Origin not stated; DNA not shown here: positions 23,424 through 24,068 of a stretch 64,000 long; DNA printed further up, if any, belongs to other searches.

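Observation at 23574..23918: FwdD-like molybdopterin-dinucleotide-binding-domain protein heading an Fhc (hydrolytic, Mo-free) operon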

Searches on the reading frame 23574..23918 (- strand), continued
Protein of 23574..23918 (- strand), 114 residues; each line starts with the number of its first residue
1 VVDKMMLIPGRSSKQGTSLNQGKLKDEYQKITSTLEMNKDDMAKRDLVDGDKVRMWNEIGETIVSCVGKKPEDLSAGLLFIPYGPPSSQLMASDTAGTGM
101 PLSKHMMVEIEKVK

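Call 26: list_cluster_members(proteins=[P0123, P0124, P0126, P0137, P0138, P0140, P0141, P0143, P0144, P0154])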
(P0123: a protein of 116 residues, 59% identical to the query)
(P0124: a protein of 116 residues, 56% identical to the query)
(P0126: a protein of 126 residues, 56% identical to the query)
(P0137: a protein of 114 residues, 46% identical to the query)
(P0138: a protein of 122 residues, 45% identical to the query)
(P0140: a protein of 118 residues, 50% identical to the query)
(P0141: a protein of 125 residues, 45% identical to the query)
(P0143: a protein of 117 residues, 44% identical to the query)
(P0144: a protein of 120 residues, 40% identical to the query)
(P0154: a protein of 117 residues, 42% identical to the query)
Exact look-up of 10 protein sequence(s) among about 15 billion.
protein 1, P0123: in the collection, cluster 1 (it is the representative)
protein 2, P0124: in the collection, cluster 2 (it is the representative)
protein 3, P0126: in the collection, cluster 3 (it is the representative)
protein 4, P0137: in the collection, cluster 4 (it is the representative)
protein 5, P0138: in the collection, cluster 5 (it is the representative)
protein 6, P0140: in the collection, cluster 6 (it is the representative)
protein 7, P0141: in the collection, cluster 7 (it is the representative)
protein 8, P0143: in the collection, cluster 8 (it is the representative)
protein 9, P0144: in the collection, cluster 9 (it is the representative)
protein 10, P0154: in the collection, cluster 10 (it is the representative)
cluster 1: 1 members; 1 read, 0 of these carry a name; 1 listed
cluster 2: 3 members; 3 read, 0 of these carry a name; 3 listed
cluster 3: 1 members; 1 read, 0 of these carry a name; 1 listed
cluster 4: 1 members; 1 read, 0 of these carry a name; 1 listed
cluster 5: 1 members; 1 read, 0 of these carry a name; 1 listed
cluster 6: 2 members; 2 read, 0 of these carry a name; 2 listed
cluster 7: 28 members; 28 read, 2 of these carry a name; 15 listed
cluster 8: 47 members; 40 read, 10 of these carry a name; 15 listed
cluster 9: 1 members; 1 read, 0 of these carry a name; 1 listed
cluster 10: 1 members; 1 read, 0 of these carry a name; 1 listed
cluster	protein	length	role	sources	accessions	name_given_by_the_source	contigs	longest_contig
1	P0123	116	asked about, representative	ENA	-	-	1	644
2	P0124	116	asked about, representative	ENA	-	-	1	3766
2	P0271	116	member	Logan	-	-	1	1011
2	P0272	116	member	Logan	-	-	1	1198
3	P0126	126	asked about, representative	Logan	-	-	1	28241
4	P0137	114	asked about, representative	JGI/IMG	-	-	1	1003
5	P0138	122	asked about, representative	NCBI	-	-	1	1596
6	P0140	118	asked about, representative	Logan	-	-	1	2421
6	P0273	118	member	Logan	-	-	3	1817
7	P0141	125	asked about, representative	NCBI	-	-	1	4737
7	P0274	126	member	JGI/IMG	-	formylmethanofuran dehydrogenase subunit D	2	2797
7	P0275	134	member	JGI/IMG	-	formylmethanofuran dehydrogenase subunit D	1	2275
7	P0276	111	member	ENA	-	-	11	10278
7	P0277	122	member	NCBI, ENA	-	-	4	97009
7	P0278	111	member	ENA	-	-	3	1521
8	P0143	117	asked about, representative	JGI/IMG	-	formylmethanofuran dehydrogenase subunit D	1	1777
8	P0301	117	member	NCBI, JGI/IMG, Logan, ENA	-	-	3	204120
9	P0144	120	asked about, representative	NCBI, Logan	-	-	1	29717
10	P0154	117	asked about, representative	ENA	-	-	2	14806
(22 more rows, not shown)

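Call 30: search_dna_similar(query=window:23574-23918:-, collection=plasmids, mode=protein, max_evalue=0.001)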
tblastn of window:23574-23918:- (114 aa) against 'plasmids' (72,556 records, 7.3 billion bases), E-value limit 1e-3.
No match.

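Call 49: find_encoding_contigs(protein=P0073, flank=10000, max_places=2)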
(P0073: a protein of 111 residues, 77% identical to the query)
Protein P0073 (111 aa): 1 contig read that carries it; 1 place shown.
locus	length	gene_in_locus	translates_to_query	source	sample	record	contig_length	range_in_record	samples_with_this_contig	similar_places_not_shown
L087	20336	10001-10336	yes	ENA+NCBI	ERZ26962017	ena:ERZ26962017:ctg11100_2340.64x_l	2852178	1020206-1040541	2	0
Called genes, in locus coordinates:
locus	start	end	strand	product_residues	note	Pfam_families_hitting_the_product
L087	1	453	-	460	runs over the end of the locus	PF04715:, PF00425:Chorismate_bind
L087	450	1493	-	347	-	PF01968:Hydantoinase_A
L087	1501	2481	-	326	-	PF18301:preATP-grasp_3 (weak), PF02655:ATP-grasp_3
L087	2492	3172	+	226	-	PF00977:His_biosynth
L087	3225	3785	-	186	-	PF08714:Fae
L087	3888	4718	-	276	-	PF01874:CitG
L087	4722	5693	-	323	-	PF18030:Rimk_N (faint), PF14397:ATPgrasp_ST (faint), PF02655:ATP-grasp_3, PF08443:RimK, PF03133:TTL (faint), PF14398:ATPgrasp_YheCD (faint)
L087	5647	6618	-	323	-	PF02289:MCH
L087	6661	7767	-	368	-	PF02655:ATP-grasp_3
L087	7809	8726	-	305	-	PF09176:Mpt_N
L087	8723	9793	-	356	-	PF00288:GHMP_kinases_N, PF08544:GHMP_kinases_C (weak)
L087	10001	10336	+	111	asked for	PF01568:Molydop_binding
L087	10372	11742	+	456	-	-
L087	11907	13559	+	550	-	PF01979:Amidohydro_1 (faint), PF07969:Amidohydro_3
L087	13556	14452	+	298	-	PF01913:FTR, PF02741:FTR_C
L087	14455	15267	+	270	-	PF01493:GXGXG (faint)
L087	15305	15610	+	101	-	PF12797:Fer4_2 (faint), PF13237:Fer4_10 (weak), PF14697:Fer4_21 (faint), PF12838:Fer4_7 (weak), PF13187:Fer4_9 (faint), PF13484:Fer4_16 (faint), PF12837:Fer4_6 (weak), PF00037:Fer4 (weak)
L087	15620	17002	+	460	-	PF07992:Pyr_redox_2, PF13450:NAD_binding_8 (faint)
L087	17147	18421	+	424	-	-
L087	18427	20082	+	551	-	PF01979:Amidohydro_1 (faint), PF07969:Amidohydro_3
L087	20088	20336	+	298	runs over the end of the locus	PF01913:FTR, PF02741:FTR_C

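Call 50: find_encoding_contigs(protein=window:23574-23918:-, flank=10000, max_places=4)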
Protein window:23574-23918:- (114 aa): 22 contigs read that carry it; 4 places shown.
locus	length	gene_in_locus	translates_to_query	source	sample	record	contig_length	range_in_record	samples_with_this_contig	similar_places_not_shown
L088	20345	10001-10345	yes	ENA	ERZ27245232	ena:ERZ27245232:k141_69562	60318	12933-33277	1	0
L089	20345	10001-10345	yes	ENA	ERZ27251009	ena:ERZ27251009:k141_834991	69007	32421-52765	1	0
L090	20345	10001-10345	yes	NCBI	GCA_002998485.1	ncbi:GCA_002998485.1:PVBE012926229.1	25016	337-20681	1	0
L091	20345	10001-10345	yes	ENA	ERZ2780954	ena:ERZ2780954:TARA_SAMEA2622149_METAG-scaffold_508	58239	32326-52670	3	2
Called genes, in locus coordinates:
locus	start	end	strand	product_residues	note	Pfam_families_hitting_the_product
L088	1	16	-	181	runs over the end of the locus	-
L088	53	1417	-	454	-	PF04715:, PF00425:Chorismate_bind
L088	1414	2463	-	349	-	PF01968:Hydantoinase_A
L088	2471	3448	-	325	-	PF18301:preATP-grasp_3, PF02655:ATP-grasp_3, PF08443:RimK (weak)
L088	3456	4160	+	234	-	PF00977:His_biosynth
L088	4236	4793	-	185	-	PF08714:Fae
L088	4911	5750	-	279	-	PF01874:CitG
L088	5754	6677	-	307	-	PF14397:ATPgrasp_ST (faint), PF02655:ATP-grasp_3, PF08443:RimK, PF02955:GSH-S_ATP (weak), PF14398:ATPgrasp_YheCD (faint)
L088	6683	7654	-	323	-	PF02289:MCH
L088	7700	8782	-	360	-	PF02655:ATP-grasp_3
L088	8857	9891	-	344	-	PF00288:GHMP_kinases_N, PF08544:GHMP_kinases_C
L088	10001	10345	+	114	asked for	PF01568:Molydop_binding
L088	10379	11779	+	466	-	-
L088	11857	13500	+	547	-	PF01979:Amidohydro_1 (faint), PF07969:Amidohydro_3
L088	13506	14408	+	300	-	PF01913:FTR, PF02741:FTR_C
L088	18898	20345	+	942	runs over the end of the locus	PF00111:Fer2 (weak), PF13510:Fer2_4, PF14697:Fer4_21 (weak), PF22117:Fer4_Nqo3, PF12838:Fer4_7, PF04879:Molybdop_Fe4S4, PF00384:Molybdopterin, PF01568:Molydop_binding, +3 more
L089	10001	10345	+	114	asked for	PF01568:Molydop_binding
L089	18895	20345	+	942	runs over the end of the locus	PF00111:Fer2 (weak), PF13510:Fer2_4, PF14697:Fer4_21 (weak), PF22117:Fer4_Nqo3, PF12838:Fer4_7, PF04879:Molybdop_Fe4S4, PF00384:Molybdopterin, PF01568:Molydop_binding, +3 more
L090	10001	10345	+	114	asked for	PF01568:Molydop_binding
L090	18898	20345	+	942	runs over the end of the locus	PF00111:Fer2 (weak), PF13510:Fer2_4, PF14697:Fer4_21 (weak), PF22117:Fer4_Nqo3, PF12838:Fer4_7, PF04879:Molybdop_Fe4S4, PF00384:Molybdopterin, PF01568:Molydop_binding, +3 more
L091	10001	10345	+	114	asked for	PF01568:Molydop_binding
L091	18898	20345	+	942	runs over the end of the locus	PF00111:Fer2 (weak), PF13510:Fer2_4, PF14697:Fer4_21 (weak), PF22117:Fer4_Nqo3, PF12838:Fer4_7, PF04879:Molybdop_Fe4S4, PF00384:Molybdopterin, PF01568:Molydop_binding, +3 more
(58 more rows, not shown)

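Call 70: predict_structure(alignment_id=A3)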
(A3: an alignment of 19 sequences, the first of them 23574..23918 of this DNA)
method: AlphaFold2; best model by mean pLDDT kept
length: 114 residues; sequences in the alignment: 19
mean_pLDDT: 80.8   pTM: 0.73
mean pLDDT of the five models: 80.8, 80.7, 71.5, 68.2, 67.2
residues with pLDDT >= 90: 48; 70-90: 41; 50-70: 17; < 50: 8
segments of 3 or more residues with pLDDT < 50: 97-102
pLDDT, mean of each block of 10 residues (from residue 1): 84 60 68 90 92 92 93 90 84 57 76 89
secondary structure, 60 per line:
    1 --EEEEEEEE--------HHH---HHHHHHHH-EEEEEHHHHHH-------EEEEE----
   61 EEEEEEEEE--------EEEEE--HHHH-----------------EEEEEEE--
elements in order: E3-10 H25-32 E34-38 H39-44 E52-56 E61-69 E78-82 H85-88 E106-112

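Call 72: fold_search(model_id=the predicted structure, library=pdb)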
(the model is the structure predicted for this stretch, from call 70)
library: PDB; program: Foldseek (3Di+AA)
matches with E <= 10: 847; with E <= 0.001: 119
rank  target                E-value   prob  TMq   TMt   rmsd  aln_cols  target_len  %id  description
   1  5t5m_D                3.7e-10  1.00  0.83  0.76   3.0       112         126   29  TUNGSTEN-CONTAINING FORMYLMETHANOFURAN DEHYDROGENASE FROM METHANOTHERMOBACTER WOLFEII, TRIGONAL FORM AT 2.5 A. (released 2016-10-19)
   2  5t61_D                8.8e-10  1.00  0.83  0.74   3.0       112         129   29  TUNGSTEN-CONTAINING FORMYLMETHANOFURAN DEHYDROGENASE FROM METHANOTHERMOBACTER WOLFEII, TRICLINIC FORM AT 2.55 A (released 2016-10-19)
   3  5t5i_D                1.3e-09  1.00  0.83  0.73   3.0       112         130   29  TUNGSTEN-CONTAINING FORMYLMETHANOFURAN DEHYDROGENASE FROM METHANOTHERMOBACTER WOLFEII, ORTHORHOMBIC FORM AT 1.9 A (released 2016-10-19)
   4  8rja_J                3.9e-09  1.00  0.80  0.74   2.9       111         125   29  Crystal structure of the F420-reducing formylmethanofuran dehydrogenase complex from the ethanotroph Candidatus Ethano (released 2024-10-02)
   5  8rja_D                4.1e-09  1.00  0.80  0.74   2.9       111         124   29  Crystal structure of the F420-reducing formylmethanofuran dehydrogenase complex from the ethanotroph Candidatus Ethano (released 2024-10-02)
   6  2ki8_MODEL_1_A        7.7e-09  1.00  0.74  0.60   4.4       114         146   32  Solution NMR structure of tungsten formylmethanofuran dehydrogenase subunit D from Archaeoglobus fulgidus, Nor (released 2009-05-26)
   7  7bkb_J                5.9e-08  1.00  0.76  0.67   3.4       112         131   28  Formate dehydrogenase - heterodisulfide reductase - formylmethanofuran dehydrogenase complex from Methanospirillum hun (released 2021-09-29)
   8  7di1_A                1.7e-05  1.00  0.64  0.78   3.2       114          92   17  Crystal structure of the rationally designed mkDPBB_sym_86 protein (released 2021-09-29)
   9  8j83_A                3.1e-05  1.00  0.69  0.10   4.7       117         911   19  Crystal structure of formate dehydrogenase from Methylorubrum extorquens AM1 (released 2023-10-11)
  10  1dmr                  3.3e-05  1.00  0.64  0.11   5.7       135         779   17  OXIDIZED DMSO REDUCTASE FROM RHODOBACTER CAPSULATUS (released 1998-03-18)
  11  7vw6_A                3.5e-05  1.00  0.71  0.10   4.6       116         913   17  Cryo-EM Structure of Formate Dehydrogenase 1 from Methylorubrum extorquens AM1 (released 2022-06-01)
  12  1e61_A                3.5e-05  1.00  0.64  0.12   5.7       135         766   17  OXIDIZED DMSO REDUCTASE EXPOSED TO HEPES - Structure II BUFFER (released 2000-08-25)
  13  1e18                  3.7e-05  1.00  0.64  0.11   5.7       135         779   17  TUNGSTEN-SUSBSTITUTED DMSO REDUCTASE FROM RHODOBACTER CAPSULATUS (released 2000-06-11)
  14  7dg7                  4.2e-05  1.00  0.58  0.74   4.7       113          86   13  DPBB domain of VCP-like ATPase from Methanopyrus kandleri (released 2021-09-29)
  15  7di0_A                4.2e-05  1.00  0.55  0.69   4.7       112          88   16  Crystal structure of the rationally designed apDPBB_sym_79 protein (released 2021-09-29)
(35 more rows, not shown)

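Call 80: find_encoding_contigs(protein=P0301, flank=9000, max_places=2)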
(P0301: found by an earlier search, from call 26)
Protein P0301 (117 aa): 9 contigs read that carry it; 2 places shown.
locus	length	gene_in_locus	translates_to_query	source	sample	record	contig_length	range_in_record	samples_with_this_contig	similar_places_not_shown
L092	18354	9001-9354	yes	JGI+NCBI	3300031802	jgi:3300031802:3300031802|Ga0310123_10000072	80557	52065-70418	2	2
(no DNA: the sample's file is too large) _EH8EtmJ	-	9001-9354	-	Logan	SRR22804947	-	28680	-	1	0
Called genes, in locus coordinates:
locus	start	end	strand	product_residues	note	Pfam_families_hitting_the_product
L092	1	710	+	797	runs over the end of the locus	PF07635:PSCyt1, PF07583:PSCyt2, PF07587:PSD1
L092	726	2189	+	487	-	PF07394:DUF1501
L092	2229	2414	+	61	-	-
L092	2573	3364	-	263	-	-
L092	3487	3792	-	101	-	-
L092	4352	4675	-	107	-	PF14588:YjgF_endoribonc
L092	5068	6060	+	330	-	PF12127:FloA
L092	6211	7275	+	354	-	PF08541:ACP_syn_III_C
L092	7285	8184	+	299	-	PF01913:FTR, PF02741:FTR_C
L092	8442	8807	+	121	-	-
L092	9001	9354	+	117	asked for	PF01568:Molydop_binding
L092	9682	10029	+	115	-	-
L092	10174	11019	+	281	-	-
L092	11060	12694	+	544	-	PF07969:Amidohydro_3, PF01979:Amidohydro_1 (weak)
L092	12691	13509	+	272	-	PF01493:GXGXG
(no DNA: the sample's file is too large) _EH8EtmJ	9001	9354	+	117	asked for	PF01568:Molydop_binding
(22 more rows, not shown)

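Call 81: find_encoding_contigs(protein=P0277, flank=9000, max_places=2)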
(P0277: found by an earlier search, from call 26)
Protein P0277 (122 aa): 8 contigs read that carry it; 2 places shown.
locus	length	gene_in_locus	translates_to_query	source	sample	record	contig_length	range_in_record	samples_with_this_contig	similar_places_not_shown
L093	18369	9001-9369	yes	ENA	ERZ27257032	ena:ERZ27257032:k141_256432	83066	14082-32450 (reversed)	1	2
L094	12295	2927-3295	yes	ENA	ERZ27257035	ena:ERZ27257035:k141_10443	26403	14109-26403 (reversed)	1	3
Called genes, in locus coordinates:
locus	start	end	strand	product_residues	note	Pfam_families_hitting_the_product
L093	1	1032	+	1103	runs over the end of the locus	PF07626:PSD3, PF07637:PSD5, PF07631:PSD4, PF07627:PSCyt3, PF07624:PSD2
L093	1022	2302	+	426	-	PF07586:HXXSHH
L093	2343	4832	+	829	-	PF07635:PSCyt1 (faint), PF13442:Cytochrome_CBB3 (weak), PF07626:PSD3, PF07637:PSD5, PF07631:PSD4, PF07627:PSCyt3, PF07624:PSD2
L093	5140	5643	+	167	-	PF01850:PIN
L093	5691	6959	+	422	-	PF07586:HXXSHH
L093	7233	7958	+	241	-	PF14099:Polysacc_lyase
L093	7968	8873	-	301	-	PF01913:FTR, PF02741:FTR_C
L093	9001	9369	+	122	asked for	PF01568:Molydop_binding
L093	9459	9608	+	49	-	-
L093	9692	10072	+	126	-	-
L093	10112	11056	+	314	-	-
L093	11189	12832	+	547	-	PF01979:Amidohydro_1 (faint), PF07969:Amidohydro_3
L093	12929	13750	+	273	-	PF01493:GXGXG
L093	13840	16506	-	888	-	PF00656:Peptidase_C14 (weak), PF17820:PDZ_6 (faint), PF03572:Peptidase_S41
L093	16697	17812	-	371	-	PF00155:Aminotran_1_2, PF01212:Beta_elim_lyase (weak), PF00266:Aminotran_5 (weak), PF01041:DegT_DnrJ_EryC1, PF01053:Cys_Met_Meta_PP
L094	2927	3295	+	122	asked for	PF01568:Molydop_binding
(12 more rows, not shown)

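Call 85: search_protein_families(library=pfam, proteins=[L087:17147-18421:+, L087:10372-11742:+], max_evalue=0.1)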
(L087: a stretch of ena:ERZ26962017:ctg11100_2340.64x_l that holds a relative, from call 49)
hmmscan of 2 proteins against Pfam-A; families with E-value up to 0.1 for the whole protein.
L087:17147-18421:+ (424 aa): 1 family
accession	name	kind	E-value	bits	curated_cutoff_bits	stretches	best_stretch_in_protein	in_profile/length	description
PF00205.28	TPP_enzyme_M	-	0.0027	17.9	30.4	1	72-156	2-92/137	Thiamine pyrophosphate enzyme, central domain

L087:10372-11742:+ (456 aa): 1 family
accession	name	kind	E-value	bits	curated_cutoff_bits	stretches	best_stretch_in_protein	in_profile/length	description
PF00384.28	Molybdopterin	-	0.0049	16.4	24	1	113-253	74-183/353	Molybdopterin oxidoreductase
